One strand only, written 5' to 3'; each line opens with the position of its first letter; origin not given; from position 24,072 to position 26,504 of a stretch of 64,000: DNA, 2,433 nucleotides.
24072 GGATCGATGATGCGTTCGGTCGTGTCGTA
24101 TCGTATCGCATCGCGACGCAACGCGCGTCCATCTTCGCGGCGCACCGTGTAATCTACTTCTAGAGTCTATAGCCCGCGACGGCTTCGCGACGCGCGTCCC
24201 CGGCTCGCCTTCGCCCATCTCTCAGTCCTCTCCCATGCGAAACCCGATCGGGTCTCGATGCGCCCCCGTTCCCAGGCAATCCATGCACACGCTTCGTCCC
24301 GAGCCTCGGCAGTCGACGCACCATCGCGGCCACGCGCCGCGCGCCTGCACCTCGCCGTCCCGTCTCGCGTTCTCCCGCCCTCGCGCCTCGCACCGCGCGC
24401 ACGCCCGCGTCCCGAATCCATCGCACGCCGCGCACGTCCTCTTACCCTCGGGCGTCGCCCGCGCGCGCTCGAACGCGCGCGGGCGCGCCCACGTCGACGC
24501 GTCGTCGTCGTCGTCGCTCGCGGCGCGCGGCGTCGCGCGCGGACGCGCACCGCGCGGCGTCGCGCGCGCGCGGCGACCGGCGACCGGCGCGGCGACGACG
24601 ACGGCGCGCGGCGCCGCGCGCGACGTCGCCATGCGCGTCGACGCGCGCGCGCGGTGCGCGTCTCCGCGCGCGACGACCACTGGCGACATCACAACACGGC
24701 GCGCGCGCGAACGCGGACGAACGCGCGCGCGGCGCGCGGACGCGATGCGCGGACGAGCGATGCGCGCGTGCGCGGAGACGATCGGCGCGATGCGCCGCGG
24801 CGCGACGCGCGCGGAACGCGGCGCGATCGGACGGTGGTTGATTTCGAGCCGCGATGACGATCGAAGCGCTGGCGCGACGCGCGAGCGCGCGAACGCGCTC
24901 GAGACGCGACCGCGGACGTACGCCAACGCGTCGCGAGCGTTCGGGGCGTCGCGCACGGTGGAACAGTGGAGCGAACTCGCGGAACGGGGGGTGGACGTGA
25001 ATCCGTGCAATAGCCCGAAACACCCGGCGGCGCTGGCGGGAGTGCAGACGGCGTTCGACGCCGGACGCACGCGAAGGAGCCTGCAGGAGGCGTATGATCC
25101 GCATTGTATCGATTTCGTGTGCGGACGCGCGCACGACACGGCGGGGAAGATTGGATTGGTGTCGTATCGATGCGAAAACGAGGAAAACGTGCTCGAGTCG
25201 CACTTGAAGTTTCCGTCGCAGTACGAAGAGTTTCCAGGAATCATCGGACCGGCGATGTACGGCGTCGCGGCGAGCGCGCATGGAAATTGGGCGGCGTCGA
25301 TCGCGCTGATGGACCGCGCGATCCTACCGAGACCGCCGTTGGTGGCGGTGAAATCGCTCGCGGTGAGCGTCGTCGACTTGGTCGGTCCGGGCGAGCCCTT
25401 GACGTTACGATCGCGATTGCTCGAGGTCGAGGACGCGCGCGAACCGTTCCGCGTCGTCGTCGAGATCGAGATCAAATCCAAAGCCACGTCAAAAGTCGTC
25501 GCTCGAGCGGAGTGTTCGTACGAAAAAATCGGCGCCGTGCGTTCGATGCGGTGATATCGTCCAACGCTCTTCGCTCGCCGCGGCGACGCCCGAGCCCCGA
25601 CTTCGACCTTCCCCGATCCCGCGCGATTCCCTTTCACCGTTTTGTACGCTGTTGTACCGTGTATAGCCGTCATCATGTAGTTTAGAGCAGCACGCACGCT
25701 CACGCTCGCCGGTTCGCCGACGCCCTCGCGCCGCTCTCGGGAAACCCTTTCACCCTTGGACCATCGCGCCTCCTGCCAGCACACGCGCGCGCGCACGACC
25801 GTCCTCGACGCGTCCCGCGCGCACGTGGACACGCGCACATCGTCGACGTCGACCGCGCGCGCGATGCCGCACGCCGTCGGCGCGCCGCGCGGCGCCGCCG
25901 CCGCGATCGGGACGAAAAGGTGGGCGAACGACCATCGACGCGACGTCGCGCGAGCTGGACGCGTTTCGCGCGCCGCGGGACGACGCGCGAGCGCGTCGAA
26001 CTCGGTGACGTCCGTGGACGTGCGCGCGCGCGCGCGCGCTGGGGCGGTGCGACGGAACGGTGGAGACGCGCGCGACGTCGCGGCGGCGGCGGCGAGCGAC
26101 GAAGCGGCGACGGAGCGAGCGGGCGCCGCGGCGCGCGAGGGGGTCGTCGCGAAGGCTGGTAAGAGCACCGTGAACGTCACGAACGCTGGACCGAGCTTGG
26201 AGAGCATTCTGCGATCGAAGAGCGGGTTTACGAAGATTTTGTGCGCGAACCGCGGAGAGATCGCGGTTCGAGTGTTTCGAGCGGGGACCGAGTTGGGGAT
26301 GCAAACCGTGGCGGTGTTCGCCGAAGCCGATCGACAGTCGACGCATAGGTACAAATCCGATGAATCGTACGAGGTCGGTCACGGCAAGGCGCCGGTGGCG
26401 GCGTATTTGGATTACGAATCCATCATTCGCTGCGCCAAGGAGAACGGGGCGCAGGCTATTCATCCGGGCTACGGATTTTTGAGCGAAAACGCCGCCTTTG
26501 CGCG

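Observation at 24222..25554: BSD2-like 4x CxxCxGxG zinc-finger mini-gene hidden in a 710-aa artefactual ORF, divergent from a hotdog thioesterase gene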

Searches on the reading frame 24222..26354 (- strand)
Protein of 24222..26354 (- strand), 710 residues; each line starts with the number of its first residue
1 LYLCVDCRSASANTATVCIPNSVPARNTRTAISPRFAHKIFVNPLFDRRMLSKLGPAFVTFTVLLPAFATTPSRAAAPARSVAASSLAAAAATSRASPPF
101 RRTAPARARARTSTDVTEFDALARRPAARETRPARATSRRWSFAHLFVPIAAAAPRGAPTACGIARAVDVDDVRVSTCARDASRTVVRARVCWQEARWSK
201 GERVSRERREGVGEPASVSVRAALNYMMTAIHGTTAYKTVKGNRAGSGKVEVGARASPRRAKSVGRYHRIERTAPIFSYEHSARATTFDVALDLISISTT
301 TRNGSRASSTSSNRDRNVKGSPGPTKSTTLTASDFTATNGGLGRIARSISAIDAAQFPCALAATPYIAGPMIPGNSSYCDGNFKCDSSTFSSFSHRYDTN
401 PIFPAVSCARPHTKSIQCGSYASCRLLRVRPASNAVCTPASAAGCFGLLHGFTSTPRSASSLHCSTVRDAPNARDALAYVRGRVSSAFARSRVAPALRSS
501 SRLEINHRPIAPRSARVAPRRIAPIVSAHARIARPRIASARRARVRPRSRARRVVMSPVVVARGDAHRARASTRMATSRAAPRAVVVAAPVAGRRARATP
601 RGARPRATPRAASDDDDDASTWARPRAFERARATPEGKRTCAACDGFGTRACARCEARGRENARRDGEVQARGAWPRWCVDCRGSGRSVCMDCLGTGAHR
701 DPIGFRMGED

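Call 4: search_protein_families(library=pfam, proteins=[window:24222-26354:-], max_evalue=1)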
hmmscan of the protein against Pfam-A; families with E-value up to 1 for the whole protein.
window:24222-26354:- (710 aa): 3 families
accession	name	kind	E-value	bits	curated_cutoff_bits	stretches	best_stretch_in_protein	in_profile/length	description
PF00684.25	DnaJ_CXXCXGXG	-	0.033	14.9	32.7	1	641-697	1-65/65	DnaJ central domain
PF25436.1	BSD2_CRD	-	0.28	11.9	27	0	641-697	5-58/69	BSD2 cysteine rich domain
PF25112.1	zf-AtTam37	-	0.87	10.8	27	1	616-658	56-96/111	AtTam37 zinc finger region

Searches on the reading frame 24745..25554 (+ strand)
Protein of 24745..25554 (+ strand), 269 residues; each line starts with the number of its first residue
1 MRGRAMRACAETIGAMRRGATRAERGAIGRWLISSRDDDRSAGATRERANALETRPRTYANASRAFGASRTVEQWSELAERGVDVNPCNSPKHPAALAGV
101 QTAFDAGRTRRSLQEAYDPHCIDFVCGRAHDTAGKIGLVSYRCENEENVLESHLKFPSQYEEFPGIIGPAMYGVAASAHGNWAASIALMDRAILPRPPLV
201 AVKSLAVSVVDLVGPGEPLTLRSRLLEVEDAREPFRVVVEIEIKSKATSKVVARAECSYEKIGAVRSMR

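Call 57: search_solved_structures(query=A5, max_evalue=10, show_alignments=3)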
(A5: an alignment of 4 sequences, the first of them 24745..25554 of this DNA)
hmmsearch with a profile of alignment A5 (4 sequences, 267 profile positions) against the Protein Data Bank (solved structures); distinct sequences matched with E-value up to 10: 1.
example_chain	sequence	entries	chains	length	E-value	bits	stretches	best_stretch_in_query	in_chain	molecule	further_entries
9t1s_L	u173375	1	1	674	0.85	12.4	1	59-133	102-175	formate dehydrogenase (coenzyme F420)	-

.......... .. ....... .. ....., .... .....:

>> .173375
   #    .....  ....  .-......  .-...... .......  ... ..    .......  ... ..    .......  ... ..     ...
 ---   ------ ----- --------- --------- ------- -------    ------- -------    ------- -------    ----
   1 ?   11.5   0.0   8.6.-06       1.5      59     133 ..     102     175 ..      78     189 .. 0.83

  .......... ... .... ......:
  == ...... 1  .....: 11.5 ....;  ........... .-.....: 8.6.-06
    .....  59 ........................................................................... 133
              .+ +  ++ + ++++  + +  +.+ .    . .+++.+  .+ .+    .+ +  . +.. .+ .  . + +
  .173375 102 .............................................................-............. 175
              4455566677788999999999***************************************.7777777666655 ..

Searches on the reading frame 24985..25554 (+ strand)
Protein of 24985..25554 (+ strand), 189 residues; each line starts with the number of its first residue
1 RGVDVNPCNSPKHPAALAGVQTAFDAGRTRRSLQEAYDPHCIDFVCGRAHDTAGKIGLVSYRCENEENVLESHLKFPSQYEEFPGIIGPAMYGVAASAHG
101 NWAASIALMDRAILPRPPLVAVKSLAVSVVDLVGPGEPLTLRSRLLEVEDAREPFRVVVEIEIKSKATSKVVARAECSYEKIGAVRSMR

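Call 63: predict_structure(protein=window:24985-25554:+)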
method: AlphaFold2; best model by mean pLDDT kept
length: 189 residues; sequences in the alignment: 1
mean_pLDDT: 39.5   pTM: 0.29
mean pLDDT of the five models: 39.5, 39.4, 36.4, 35.8, 31.6
residues with pLDDT >= 90: 0; 70-90: 0; 50-70: 48; < 50: 141
segments of 3 or more residues with pLDDT < 50: 1-7, 9-15, 46-141, 143-145, 147-151, 168-189
pLDDT, mean of each block of 10 residues (from residue 1): 41 49 54 62 45 27 27 27 25 27 32 36 34 40 48 52 51 45 28
secondary structure, 60 per line:
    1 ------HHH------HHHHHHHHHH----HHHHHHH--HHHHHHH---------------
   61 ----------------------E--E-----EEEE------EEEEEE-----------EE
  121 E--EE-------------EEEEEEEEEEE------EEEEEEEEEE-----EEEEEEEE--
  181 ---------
elements in order: H16-25 H30-36 H39-45 E92-95 E102-107 E119-121 E139-149 E156-165 E171-178

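Call 65: fold_search(model_id=the predicted structure, library=pdb)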
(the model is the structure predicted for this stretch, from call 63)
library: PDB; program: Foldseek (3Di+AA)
matches with E <= 10: 1083; with E <= 0.001: 0
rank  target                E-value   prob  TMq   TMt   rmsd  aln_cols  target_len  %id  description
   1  4m20_B                5.8e-02  0.21  0.14  0.20  17.4       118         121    8  Crystal Structure of hypothetical protein SAV0944 from Staphylococcus aureus subsp. aureus Mu50 (released 2014-02-12)
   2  4m20_D                9.7e-02  0.16  0.14  0.20  17.4       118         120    8  Crystal Structure of hypothetical protein SAV0944 from Staphylococcus aureus subsp. aureus Mu50 (released 2014-02-12)
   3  7zsk_A                1.3e-01  0.12  0.19  0.04  30.2       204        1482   18  K3DAK4 bimodule core of BGC11 from Brevibacillus brevis. (released 2022-09-21)
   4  1q6w_C                1.4e-01  0.97  0.19  0.23   2.5        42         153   19  X-Ray structure of Monoamine oxidase regulatory protein from Archaeoglobus fulgius (released 2003-11-18)
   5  4ybv_A                1.7e-01  0.14  0.15  0.21  17.7       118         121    8  Crystal Structure of mutant of (Q32A) thioesterase enzyme SAV0944 from Staphylococcus aureus subsp. aureus Mu50 (released 2016-02-10)
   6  3lz7_A                1.7e-01  0.14  0.15  0.18  17.7       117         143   11  Crystal Structure of thioesterase HI1161 EC3.1.2.- from Haemophilus influenzae. Orthorombic crystal form. Northeast St (released 2010-03-23)
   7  5npg_MODEL_1_A        2.4e-01  0.96  0.20  0.42   3.0        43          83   21  Solution structure of Drosophila melanogaster Loquacious dsRBD1 (released 2017-10-04)
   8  1q6w_A                2.5e-01  0.96  0.19  0.23   2.4        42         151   19  X-Ray structure of Monoamine oxidase regulatory protein from Archaeoglobus fulgius (released 2003-11-18)
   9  8hgn                  2.5e-01  0.90  0.21  0.12   2.9        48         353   23  Crystal structure of MeaC (Mesaconyl-CoA hydratase) (released 2023-09-27)
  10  8pwz_A                2.5e-01  0.87  0.19  0.24   2.8        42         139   14  Crystal Structure of (3R)-hydroxyacyl-ACP dehydratase HadBD from Mycobacterium tuberculosis (released 2024-03-27)
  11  6dr1                  2.7e-01  0.98  0.20  0.13   2.3        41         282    7  YopH PTP1B Chimera 2 PTPase (released 2018-08-29)
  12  3f99                  3.2e-01  0.96  0.19  0.13   2.2        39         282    8  W354F Yersinia enterocolitica PTPase apo form (released 2009-01-20)
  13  9har_AA               3.4e-01  0.08  0.14  0.17  14.3       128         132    7  pT=3 virus-like particle of ssRNA phage ESE017 coat protein (released 2024-11-13)
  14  1qz0_A                3.6e-01  0.90  0.21  0.14   3.9        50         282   10  Crystal Structure of the Yersinia Pestis Phosphatase YopH in Complex with a Phosphotyrosyl Mimetic-Containing Hexapept (released 2003-11-25)
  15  6jql_A                3.6e-01  0.85  0.25  0.08   4.3        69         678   17  Structure of PaaZ, a bifunctional enzyme (released 2019-09-11)
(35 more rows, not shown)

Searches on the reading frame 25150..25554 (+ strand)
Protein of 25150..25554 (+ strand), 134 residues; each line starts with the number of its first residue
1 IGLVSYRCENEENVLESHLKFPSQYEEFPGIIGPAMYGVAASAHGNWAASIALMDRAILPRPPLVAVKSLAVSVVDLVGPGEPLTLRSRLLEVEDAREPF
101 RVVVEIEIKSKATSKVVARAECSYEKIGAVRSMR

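Call 72: search_protein_families(library=pfam, proteins=[window:25150-25554:+], max_evalue=10)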
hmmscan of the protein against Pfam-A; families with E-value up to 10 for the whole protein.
window:25150-25554:+ (134 aa): 1 family
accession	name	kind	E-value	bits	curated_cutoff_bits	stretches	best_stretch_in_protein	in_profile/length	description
PF13279.12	4HBT_2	-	0.092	13.6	25.5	1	35-122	15-99/122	Thioesterase-like superfamily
